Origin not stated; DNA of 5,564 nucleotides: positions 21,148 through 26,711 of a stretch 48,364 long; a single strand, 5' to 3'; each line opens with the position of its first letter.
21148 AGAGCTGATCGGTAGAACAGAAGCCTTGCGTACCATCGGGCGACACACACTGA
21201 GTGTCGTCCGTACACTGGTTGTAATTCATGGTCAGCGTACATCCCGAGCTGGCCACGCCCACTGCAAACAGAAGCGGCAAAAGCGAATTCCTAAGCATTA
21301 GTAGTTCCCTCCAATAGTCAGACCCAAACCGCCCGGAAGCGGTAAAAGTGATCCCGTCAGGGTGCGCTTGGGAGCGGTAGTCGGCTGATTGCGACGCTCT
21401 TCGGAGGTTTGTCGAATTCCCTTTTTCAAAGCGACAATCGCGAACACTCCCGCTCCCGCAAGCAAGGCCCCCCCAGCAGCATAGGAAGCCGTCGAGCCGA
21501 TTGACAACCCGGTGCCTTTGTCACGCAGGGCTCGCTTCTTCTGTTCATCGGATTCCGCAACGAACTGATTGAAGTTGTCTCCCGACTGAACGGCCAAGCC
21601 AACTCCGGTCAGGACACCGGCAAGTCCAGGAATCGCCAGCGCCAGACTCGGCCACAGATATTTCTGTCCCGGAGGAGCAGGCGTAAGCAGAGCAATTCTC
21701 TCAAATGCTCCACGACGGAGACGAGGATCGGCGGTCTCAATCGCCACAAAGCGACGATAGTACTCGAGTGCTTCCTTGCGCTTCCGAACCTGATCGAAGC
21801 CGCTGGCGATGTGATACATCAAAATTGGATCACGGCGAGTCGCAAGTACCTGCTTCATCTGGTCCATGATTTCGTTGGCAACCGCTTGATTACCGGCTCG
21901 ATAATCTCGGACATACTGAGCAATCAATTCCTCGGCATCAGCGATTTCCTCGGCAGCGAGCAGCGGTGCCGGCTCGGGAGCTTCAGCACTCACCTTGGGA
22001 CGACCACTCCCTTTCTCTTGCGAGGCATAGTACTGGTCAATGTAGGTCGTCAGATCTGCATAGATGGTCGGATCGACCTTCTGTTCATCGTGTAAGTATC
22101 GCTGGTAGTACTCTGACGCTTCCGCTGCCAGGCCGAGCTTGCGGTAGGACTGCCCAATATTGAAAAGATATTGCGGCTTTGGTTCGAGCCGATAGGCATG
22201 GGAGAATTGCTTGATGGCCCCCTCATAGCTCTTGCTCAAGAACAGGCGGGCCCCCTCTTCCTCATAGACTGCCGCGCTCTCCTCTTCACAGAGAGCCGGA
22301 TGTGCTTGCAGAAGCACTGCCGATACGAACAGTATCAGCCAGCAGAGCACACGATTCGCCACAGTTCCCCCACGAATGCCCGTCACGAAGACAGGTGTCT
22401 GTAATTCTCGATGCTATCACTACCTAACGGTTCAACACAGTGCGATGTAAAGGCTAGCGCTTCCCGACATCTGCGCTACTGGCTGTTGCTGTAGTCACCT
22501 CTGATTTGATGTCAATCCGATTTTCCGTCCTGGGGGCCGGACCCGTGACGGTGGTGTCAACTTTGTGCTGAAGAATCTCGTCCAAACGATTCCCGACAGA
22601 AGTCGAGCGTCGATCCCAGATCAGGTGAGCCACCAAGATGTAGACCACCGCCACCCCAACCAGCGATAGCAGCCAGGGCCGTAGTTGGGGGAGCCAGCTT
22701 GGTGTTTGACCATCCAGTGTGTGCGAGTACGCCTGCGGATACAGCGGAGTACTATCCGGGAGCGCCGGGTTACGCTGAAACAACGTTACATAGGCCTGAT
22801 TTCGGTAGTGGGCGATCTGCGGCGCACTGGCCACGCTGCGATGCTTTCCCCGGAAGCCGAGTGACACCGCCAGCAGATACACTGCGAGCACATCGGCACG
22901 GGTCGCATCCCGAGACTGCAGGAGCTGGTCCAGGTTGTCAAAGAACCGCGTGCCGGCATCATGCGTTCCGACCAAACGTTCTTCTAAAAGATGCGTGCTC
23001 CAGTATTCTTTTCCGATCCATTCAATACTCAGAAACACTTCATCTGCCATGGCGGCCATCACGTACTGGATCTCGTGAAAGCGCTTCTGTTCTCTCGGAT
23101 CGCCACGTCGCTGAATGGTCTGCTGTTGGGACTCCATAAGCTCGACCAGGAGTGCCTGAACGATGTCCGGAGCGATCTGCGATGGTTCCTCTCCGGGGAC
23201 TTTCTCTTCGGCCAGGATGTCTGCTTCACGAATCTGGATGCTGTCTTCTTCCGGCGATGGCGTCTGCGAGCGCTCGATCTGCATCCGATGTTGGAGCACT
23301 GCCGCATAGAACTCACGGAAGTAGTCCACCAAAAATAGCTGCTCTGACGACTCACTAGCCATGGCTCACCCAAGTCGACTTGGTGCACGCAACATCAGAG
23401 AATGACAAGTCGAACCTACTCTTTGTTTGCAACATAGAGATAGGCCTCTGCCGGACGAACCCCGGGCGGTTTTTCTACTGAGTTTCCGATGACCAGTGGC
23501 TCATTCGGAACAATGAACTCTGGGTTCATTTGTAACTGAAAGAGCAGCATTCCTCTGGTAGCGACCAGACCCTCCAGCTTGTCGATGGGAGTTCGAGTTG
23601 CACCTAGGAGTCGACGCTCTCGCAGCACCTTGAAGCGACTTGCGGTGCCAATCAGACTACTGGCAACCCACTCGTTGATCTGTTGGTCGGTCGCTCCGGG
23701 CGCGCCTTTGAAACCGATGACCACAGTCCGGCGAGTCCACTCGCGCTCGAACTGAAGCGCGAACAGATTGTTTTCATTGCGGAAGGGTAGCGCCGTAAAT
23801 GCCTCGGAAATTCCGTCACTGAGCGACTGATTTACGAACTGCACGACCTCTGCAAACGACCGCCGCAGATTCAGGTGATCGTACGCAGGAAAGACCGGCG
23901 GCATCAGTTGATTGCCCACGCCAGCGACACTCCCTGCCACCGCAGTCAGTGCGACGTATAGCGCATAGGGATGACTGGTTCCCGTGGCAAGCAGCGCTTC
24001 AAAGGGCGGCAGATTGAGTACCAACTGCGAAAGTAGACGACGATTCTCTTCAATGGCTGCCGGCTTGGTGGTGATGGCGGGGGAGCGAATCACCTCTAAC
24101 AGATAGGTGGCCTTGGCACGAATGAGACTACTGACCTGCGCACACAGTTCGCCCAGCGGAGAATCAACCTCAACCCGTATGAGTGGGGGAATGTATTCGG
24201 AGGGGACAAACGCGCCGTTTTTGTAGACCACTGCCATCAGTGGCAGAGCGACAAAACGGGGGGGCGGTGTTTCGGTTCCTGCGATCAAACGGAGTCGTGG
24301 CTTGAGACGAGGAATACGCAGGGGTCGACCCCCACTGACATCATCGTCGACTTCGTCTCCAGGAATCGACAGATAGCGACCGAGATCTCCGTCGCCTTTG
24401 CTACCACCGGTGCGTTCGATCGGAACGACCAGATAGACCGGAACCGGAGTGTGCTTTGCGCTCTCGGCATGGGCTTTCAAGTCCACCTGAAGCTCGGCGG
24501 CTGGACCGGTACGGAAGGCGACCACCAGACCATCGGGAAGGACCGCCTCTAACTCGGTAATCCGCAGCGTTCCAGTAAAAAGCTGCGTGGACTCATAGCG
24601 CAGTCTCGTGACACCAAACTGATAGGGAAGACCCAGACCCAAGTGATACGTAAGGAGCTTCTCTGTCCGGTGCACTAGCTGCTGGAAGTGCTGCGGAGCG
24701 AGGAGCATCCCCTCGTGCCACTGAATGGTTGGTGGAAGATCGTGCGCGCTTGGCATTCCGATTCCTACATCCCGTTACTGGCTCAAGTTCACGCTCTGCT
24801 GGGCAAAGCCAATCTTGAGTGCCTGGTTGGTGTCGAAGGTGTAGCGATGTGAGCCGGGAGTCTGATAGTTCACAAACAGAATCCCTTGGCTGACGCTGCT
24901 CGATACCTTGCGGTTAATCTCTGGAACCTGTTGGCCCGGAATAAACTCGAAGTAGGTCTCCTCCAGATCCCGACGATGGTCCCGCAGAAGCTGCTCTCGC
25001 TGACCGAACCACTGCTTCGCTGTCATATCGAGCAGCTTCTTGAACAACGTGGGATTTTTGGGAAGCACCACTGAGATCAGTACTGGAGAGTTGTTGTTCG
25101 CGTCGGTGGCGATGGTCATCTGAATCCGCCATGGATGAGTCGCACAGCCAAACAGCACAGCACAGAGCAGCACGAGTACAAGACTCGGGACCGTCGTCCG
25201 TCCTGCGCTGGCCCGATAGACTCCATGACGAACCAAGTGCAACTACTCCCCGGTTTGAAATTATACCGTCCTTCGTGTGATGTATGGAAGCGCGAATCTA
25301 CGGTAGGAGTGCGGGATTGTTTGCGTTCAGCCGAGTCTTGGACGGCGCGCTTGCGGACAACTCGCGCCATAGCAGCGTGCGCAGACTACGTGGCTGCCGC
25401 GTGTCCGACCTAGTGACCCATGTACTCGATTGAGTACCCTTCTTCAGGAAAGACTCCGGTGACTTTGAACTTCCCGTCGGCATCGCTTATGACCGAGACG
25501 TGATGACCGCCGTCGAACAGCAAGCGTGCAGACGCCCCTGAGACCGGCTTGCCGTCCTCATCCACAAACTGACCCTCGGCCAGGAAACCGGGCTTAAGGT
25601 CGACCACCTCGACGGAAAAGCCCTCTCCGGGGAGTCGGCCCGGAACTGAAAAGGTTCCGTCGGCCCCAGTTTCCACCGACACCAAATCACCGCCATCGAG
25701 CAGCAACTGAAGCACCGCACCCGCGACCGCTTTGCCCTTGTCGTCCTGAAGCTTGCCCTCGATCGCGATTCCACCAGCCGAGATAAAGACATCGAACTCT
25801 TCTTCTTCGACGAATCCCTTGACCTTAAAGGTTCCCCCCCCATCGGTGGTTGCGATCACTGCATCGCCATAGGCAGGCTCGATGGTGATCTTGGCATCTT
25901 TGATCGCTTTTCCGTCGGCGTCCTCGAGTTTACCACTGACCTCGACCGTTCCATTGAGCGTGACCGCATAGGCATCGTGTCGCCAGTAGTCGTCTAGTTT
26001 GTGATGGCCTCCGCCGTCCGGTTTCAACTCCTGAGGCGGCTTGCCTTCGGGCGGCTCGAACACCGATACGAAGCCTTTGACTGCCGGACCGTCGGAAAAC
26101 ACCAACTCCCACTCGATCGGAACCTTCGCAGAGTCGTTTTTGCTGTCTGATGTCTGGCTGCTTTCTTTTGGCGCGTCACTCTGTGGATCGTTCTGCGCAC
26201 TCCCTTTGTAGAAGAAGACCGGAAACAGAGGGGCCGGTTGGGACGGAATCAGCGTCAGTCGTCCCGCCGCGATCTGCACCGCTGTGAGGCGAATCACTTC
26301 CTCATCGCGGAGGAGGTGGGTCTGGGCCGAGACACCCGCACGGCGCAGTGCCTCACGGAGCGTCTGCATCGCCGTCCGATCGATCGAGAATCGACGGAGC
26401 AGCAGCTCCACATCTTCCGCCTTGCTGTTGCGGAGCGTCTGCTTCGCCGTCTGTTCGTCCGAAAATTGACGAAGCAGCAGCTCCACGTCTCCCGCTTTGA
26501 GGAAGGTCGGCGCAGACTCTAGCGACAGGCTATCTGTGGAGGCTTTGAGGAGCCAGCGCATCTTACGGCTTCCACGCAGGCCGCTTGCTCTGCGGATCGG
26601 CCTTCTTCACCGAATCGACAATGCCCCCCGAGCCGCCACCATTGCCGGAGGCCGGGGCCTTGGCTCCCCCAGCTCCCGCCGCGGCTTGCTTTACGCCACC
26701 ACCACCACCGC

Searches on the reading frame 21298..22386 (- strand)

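Call 5: search_protein_families(library=pfam, proteins=[window:21298-22386:-], max_evalue=0.01)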
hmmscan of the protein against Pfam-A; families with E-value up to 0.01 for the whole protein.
window:21298-22386:- (362 aa): 8 families
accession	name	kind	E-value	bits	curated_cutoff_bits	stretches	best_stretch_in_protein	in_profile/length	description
PF07719.23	TPR_2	-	5.1e-07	29.8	27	0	72-97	2-27/34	Tetratricopeptide repeat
PF13181.12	TPR_8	-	0.00012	22.3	25.7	1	72-97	2-27/34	Tetratricopeptide repeat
PF00515.34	TPR_1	-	0.0015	18.7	27.8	0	72-97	2-27/34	Tetratricopeptide repeat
PF13432.12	TPR_16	-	0.004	18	32.7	1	54-98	13-58/65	Tetratricopeptide repeat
PF13176.12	TPR_7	-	0.0056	17.1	27.9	0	191-219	3-31/36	Tetratricopeptide repeat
PF13429.12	TPR_15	-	0.0056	16.6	26.2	0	52-223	91-250/280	Tetratricopeptide repeat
PF04079.22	SMC_ScpB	-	0.0061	16.6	27.4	0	166-233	26-91/160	Segregation and condensation complex subunit ScpB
PF13428.12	TPR_14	-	0.0069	17.4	23.5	0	76-100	6-30/44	Tetratricopeptide repeat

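Call 19: search_protein_families(library=ncbifam, proteins=[window:21298-22386:-], max_evalue=0.01)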
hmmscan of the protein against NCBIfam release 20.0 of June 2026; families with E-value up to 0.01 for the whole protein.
window:21298-22386:- (362 aa): 3 families
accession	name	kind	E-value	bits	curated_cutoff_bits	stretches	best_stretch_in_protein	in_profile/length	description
TIGR02917.1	PEP_TPR_lipo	equivalog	0.00012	20.2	312.2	1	35-103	700-768/899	XrtA/PEP-CTERM system TPR-repeat protein PrsT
TIGR02552.1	LcrH_SycD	equivalog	0.00026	20.7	104.8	0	51-96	65-111/136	SycD/LcrH family type III secretion system chaperone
NF053607.1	CHU_0125_OmpA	equivalog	0.0016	17.1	620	1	35-109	21-91/639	CHU_0125 family OmpA-like outer membrane integrity protein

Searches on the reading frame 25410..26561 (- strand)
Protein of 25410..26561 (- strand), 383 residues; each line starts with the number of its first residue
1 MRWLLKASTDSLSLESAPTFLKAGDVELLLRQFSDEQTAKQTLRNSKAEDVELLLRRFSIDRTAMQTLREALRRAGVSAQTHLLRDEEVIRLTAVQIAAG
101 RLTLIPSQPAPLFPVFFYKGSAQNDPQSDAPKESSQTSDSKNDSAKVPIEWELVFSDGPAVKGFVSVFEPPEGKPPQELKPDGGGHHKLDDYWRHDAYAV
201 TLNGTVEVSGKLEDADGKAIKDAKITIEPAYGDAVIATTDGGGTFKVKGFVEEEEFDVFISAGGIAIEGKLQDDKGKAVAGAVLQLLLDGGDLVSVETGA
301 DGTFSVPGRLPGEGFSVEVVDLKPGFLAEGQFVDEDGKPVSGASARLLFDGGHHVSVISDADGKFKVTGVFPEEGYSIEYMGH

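Call 5: search_protein_families(library=pfam, proteins=[window:25410-26561:-], max_evalue=0.01)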
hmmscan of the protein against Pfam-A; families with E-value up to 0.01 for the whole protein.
window:25410-26561:- (383 aa): 8 families
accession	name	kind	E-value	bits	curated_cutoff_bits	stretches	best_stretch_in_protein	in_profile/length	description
PF13620.12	CarboxypepD_reg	-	1.1e-17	64.6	32.3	3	330-378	4-52/82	Carboxypeptidase regulatory-like domain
PF15976.11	CooC_C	-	3.9e-08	33.7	29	0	202-249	13-55/93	CS1-pili formation C-terminal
PF17802.7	SpaA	-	6e-06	26.8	23.1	0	333-376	8-54/91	Prealbumin-like fold domain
PF02369.22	Big_1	-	6.9e-06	26.5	34.9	0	205-247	18-64/93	Bacterial Ig-like domain (group 1)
PF07210.18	DUF1416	-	8e-05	22.9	23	0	318-366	12-60/97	Protein of unknown function (DUF1416)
PF13715.12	CarbopepD_reg_2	-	0.0014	19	32.2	0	329-370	2-41/88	CarboxypepD_reg-like domain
PF00775.27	Dioxygenase_C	-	0.0016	18.4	27.3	0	327-344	31-48/182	Dioxygenase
PF09134.16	Invasin_D3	-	0.0047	17.8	33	0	267-305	24-64/98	Invasin, domain 3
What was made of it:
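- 25410..26561 (-): Third gene of the module: a 383-aa carrier. An unclassified N-terminal domain (aa 1-120, 26202-26561) includes a 25-aa duplication. A linker follows, then CarboxypepD_reg / prealbumin-like beta-sandwich repeats. The start codon lies 1 nt after the giant's stop codon. Pfam CarboxypepD_reg at 64.6 bits against a cutoff of 32.3 (call 5).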

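Call 19: search_protein_families(library=ncbifam, proteins=[window:25410-26561:-], max_evalue=0.01)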
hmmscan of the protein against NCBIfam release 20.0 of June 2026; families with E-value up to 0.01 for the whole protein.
window:25410-26561:- (383 aa): 1 family
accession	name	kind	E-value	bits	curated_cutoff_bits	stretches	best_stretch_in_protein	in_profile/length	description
NF058648.1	ECF_sub_HI1622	equivalog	1.6e-05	24.9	100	0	257-307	17-68/180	NikL family nickel/cobalt ECF transporter subunit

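Call 51: search_protein_families(library=padloc, proteins=[window:25410-26561:-], max_evalue=0.01)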
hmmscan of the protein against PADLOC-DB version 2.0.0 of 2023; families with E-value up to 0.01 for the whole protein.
window:25410-26561:- (383 aa): 0 families

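Call 52: search_protein_families(library=phrogs, proteins=[window:25410-26561:-], max_evalue=0.01)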
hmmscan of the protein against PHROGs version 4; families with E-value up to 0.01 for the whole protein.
window:25410-26561:- (383 aa): 1 family
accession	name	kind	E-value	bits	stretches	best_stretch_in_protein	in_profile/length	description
phrog_27570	-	unknown function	0.0033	15.1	1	203-268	1011-1078/2840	-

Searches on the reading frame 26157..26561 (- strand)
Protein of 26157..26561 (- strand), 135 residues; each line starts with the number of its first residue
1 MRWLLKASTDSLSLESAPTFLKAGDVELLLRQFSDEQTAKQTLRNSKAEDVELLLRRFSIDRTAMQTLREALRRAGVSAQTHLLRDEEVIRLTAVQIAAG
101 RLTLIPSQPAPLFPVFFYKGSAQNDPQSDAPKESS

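Call 74: search_protein_families(library=pfam, proteins=[window:26157-26561:-], max_evalue=1)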
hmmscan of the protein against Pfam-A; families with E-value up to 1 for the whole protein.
window:26157-26561:- (135 aa): 2 families
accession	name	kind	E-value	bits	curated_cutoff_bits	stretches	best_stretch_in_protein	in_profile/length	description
PF19026.7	UBA_HYPK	-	0.0028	17.4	27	0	47-71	4-29/41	HYPK UBA domain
PF11641.13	Antigen_Bd37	-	0.043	13.8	25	1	14-64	94-143/224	Glycosylphosphatidylinositol-anchored merozoite surface protein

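Call 94: search_solved_structures(query=A8, max_evalue=10, show_alignments=1)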
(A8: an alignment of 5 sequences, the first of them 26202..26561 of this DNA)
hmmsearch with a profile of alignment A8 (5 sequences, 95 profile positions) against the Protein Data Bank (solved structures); distinct sequences matched with E-value up to 10: 1.
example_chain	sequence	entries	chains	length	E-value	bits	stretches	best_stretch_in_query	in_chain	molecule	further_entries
7kqa_A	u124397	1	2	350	0.16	15.5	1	17-53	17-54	Iron dicitrate transport regulator FecR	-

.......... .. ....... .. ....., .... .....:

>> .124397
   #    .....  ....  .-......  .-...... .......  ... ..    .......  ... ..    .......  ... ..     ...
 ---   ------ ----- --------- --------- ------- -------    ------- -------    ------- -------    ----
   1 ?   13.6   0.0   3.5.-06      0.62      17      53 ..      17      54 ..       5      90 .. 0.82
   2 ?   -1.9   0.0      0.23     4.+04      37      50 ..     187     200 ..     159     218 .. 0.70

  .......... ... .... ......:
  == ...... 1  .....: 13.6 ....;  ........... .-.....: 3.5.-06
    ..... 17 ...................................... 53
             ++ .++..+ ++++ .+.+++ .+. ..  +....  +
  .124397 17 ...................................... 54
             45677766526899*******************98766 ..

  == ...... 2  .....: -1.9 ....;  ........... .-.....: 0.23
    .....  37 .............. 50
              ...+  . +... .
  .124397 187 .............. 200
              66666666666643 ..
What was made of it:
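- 25410..26561 (-): The N-domain has no family or PDB match (calls 74, 94).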
